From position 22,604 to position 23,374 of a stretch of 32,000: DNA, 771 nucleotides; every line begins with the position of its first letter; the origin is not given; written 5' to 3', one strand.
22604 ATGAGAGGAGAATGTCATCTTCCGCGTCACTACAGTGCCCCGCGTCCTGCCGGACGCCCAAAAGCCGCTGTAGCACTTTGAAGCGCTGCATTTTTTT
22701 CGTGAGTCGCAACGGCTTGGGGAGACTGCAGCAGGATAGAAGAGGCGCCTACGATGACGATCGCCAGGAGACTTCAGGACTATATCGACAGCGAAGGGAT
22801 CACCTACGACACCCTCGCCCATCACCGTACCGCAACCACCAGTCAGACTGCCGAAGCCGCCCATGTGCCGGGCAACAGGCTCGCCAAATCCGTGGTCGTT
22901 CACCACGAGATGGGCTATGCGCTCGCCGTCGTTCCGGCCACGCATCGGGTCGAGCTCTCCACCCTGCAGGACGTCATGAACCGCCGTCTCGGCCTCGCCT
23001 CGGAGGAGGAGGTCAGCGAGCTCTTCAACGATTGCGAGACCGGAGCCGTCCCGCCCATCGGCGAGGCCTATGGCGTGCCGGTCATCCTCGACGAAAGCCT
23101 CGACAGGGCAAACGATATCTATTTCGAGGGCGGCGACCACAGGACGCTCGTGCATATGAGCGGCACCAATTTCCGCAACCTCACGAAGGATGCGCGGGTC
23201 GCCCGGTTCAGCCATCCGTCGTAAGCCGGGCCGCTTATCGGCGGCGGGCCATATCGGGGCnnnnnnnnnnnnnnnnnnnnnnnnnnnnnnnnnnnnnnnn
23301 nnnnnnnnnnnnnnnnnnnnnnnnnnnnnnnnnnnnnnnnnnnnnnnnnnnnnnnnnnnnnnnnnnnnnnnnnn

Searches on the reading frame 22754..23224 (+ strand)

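Call 90: search_protein_families(library=pfam, proteins=[window:22754-23224:+], max_evalue=0.01)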
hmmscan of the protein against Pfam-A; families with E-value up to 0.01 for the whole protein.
window:22754-23224:+ (156 aa): 1 family
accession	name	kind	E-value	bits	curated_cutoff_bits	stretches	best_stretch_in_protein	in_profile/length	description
PF04073.20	tRNA_edit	-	2.8e-28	98.9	25.5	1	24-142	2-122/123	Aminoacyl-tRNA editing domain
